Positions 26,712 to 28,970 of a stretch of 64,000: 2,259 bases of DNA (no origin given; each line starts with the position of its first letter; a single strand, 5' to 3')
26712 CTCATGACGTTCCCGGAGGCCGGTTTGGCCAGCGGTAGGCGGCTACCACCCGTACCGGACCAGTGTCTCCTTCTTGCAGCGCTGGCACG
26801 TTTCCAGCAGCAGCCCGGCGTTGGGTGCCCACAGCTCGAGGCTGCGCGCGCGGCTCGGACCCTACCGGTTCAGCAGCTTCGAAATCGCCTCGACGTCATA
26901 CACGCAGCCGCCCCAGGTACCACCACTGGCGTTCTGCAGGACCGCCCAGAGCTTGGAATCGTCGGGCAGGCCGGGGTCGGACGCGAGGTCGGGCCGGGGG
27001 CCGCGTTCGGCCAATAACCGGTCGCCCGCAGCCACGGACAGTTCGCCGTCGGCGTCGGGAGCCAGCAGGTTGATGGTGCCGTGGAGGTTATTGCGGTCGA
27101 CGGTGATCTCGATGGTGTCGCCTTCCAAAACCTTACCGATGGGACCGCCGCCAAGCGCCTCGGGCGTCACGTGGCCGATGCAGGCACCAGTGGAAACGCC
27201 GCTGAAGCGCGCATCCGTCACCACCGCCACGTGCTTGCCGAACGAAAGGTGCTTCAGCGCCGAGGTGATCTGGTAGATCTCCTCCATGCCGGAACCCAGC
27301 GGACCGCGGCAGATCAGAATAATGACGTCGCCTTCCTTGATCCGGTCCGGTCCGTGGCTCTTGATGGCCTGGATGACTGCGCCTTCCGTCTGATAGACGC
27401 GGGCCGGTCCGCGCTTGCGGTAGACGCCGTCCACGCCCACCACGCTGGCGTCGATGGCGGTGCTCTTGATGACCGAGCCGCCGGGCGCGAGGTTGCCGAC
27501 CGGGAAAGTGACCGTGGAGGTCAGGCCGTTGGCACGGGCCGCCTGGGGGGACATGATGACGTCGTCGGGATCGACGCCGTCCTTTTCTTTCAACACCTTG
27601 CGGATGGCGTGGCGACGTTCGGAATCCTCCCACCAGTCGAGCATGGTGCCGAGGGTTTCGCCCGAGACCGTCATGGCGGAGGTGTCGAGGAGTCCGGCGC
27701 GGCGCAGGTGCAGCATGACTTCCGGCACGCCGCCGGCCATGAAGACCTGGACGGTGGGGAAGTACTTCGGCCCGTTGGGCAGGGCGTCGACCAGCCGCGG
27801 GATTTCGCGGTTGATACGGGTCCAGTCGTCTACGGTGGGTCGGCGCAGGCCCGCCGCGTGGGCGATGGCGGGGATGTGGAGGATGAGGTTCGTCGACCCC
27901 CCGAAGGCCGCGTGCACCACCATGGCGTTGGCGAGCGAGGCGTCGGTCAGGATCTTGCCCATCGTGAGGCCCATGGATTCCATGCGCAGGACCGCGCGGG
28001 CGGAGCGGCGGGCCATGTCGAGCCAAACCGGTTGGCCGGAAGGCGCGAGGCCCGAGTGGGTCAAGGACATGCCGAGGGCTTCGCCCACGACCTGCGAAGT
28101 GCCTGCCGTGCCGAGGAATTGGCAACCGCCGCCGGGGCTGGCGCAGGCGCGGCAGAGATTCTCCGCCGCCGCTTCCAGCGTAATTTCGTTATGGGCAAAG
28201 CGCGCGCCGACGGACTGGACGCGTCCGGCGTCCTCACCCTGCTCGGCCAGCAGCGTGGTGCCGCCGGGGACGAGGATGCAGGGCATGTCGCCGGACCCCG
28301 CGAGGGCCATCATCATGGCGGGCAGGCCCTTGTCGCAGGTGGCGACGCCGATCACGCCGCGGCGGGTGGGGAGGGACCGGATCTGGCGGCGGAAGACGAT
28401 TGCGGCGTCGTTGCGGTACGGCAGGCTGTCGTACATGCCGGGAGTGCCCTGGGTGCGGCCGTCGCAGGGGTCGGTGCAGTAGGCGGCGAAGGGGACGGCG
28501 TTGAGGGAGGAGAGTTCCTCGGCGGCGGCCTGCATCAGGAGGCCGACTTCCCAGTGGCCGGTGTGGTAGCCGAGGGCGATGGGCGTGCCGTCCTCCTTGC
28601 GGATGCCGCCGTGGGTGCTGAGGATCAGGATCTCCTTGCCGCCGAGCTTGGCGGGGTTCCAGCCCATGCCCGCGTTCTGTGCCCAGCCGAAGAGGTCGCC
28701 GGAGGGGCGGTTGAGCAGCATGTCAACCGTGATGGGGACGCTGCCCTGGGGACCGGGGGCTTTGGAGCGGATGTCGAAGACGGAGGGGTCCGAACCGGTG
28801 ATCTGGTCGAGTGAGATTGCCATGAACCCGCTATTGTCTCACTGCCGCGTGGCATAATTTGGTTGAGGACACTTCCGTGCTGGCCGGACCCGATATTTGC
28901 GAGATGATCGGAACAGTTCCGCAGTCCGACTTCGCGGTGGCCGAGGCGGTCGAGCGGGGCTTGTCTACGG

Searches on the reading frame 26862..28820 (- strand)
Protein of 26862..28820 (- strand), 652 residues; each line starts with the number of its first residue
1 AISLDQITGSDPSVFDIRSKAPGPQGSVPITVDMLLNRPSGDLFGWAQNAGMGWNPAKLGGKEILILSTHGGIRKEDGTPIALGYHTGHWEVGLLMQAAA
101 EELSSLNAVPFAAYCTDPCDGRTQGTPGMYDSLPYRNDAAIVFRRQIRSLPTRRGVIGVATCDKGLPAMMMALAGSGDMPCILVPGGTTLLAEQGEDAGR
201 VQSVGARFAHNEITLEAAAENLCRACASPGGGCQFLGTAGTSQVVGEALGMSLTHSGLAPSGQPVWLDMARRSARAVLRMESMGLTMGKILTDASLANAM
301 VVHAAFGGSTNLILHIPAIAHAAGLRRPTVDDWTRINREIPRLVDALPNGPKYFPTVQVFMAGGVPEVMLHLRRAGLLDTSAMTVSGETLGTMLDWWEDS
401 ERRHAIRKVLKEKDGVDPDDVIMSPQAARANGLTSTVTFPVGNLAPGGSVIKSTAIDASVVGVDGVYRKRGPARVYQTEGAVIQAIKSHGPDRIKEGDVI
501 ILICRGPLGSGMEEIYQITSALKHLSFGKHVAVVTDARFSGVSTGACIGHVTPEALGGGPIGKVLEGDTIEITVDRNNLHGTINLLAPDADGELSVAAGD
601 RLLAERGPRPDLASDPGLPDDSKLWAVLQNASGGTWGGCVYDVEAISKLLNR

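Call 80: search_protein_families(library=pfam, proteins=[window:26862-28820:-], max_evalue=0.00001)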
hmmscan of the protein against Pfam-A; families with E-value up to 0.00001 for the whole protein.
window:26862-28820:- (652 aa): 2 families
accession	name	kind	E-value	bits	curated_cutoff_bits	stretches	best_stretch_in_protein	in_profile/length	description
PF00920.27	ILVD_EDD_N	-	1.4e-63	215.4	27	1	86-391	14-314/316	Dihydroxy-acid/6-phosphogluconate dehydratase N-terminal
PF24877.1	ILV_EDD_C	-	7.5e-38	130.3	27.7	1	441-582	20-153/191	Dihydroxy-acid/6-phosphogluconate dehydratase C-terminal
